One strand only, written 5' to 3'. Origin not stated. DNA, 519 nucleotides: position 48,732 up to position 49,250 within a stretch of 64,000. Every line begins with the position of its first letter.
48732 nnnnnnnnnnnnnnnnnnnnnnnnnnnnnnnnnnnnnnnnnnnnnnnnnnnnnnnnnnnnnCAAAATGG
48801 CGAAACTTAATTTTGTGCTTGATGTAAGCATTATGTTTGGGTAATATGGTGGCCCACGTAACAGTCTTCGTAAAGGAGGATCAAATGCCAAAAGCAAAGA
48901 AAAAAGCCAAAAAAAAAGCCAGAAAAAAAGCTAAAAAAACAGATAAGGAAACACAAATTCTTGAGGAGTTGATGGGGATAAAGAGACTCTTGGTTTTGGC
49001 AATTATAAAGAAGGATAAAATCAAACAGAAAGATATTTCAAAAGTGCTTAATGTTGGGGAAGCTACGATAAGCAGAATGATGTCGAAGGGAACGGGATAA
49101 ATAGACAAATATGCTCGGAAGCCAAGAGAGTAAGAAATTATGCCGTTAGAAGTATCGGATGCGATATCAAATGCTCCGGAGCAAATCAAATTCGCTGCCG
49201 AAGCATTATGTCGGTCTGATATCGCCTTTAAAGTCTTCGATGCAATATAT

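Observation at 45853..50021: AT-rich island carrying a single-chain type IIL/IIG R-M enzyme, a small HTH protein and a possible nuclease-like protein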

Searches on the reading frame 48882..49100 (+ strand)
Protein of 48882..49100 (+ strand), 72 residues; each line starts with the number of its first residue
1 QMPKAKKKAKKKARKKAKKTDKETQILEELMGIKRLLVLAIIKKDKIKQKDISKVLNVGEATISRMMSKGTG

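Call 3: search_protein_families(library=pfam, proteins=[window:48882-49100:+], max_evalue=1)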
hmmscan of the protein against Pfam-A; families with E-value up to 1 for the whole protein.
window:48882-49100:+ (72 aa): 9 families
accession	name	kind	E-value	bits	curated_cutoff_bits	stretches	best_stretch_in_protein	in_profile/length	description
PF01325.25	Fe_dep_repress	-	0.00069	20.2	26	1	43-69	19-45/60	Iron dependent repressor, N-terminal DNA binding domain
PF01371.25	Trp_repressor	-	0.0028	18.1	27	1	33-66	29-69/88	Trp repressor protein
PF13412.12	HTH_24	-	0.016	15.2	21.9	1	35-69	6-40/48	Winged helix-turn-helix DNA-binding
PF20432.4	Xre-like-HTH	-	0.018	15.8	25.8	1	47-70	24-46/63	Antitoxin Xre-like helix-turn-helix domain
PF22167.2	PH0730-like_N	-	0.028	15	30.2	1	37-69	6-38/60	PH0730-like, N-terminal domain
PF13384.12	HTH_23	-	0.061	13.6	24.6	1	34-66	6-37/50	Homeodomain-like domain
PF01381.28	HTH_3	-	0.063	13.8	23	1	42-67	5-30/55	Helix-turn-helix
PF01047.28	MarR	-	0.086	13.2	24.6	1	37-67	7-38/59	MarR family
PF13875.12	DUF4202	-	0.11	12.7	35.1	1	7-70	106-166/183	Domain of unknown function (DUF4202)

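Call 4: search_protein_families(library=padloc, proteins=[window:48882-49100:+], max_evalue=1)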
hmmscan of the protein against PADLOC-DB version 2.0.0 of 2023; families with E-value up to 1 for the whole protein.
window:48882-49100:+ (72 aa): 4 families
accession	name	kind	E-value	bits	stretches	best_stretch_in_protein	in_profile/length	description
PDLC01438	Csa3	-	0.0033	15.5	1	7-69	122-182/305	"CAS-I,CAS-II,CAS-III,CAS-IV,CAS-V,CAS-VI; associated_signaling"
PDLC01879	CARF3--CARF_TM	-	0.0075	13.9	1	35-69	158-193/222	-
PDLC04133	mad1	-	0.0082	14.4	1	47-70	6-29/60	mads_1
PDLC03016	TIR-TM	-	0.014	13.3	1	6-53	160-207/293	-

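Call 5: search_protein_families(library=ncbifam, proteins=[window:48882-49100:+], max_evalue=1)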
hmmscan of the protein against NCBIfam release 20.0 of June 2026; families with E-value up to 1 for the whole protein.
window:48882-49100:+ (72 aa): 9 families
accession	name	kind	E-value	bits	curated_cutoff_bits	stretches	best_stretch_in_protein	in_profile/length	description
TIGR02479.1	FliA_WhiG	subfamily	0.0002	21.2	189.6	1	7-69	153-214/224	FliA/WhiG family RNA polymerase sigma factor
NF005413.0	PRK06986.1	subfamily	0.019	14.8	201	1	9-69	165-227/241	RNA polymerase sigma factor FliA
NF007961.0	PRK10681.1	equivalog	0.048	13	244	1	37-69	12-44/252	DNA-binding transcriptional repressor DeoR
TIGR03830.1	CxxCG_CxxCG_HTH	subfamily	0.063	13.1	61.8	1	38-65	70-97/127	type II TA system antitoxin MqsA family protein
NF009181.0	PRK12529.1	equivalog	0.064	13.4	247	1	32-69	132-167/179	RNA polymerase sigma factor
NF004572.0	PRK05911.1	equivalog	0.067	12.5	378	1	24-69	200-244/257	RNA polymerase sigma factor sigma-28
TIGR03574.1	selen_PSTK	equivalog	0.074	12.5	290.5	1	6-66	167-227/249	L-seryl-tRNA(Sec) kinase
TIGR02840.1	spore_YtaF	equivalog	0.11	12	149.6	1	14-62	86-132/206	sporulation membrane protein YtaF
TIGR02895.1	spore_sigI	equivalog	0.55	9.9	185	1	3-54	146-196/219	RNA polymerase sigma-I factor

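Call 49: search_protein_families(library=phrogs, proteins=[window:48885-49100:+], max_evalue=1)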
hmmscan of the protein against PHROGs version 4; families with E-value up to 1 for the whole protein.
window:48885-49100:+ (71 aa): 15 families
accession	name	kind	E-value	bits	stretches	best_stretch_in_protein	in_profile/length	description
phrog_9665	-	transcription regulation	0.0042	18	1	4-67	4-68/118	transcriptional regulator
phrog_1373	-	transcription regulation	0.0093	17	1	6-67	44-98/166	transcriptional regulator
phrog_4441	-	DNA, RNA and nucleotide metabolism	0.026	15.9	1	10-64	36-91/98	HTH DNA binding protein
phrog_4151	-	DNA, RNA and nucleotide metabolism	0.05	14.4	1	42-69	18-44/154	DNA binding protein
phrog_725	-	transcription regulation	0.052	14.5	1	7-67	7-47/101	CII-like regulator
phrog_664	-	DNA, RNA and nucleotide metabolism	0.052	14.4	1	5-70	15-77/210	DNA binding protein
phrog_125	-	DNA, RNA and nucleotide metabolism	0.071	13.6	1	3-67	149-201/254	DNA invertase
phrog_517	-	DNA, RNA and nucleotide metabolism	0.18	13.7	1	42-66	98-122/128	HTH DNA binding protein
phrog_17780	-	unknown function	0.2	12.9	1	36-65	32-61/63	-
phrog_8245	-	moron, auxiliary metabolic gene and host takeover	0.21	12.8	1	6-68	71-128/129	HicB-like antitoxin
phrog_296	-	integration and excision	0.21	11.2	1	10-67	206-262/626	DNA transposition protein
phrog_8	-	transcription regulation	0.28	11.6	1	23-67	68-111/346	transcriptional regulator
phrog_351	-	transcription regulation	0.32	10.5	1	5-68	715-786/928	RNA polymerase sigma factor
phrog_12156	-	DNA, RNA and nucleotide metabolism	0.43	10.2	1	15-67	403-459/485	DNA helicase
phrog_5978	-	unknown function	0.45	10.5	1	3-67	269-333/364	-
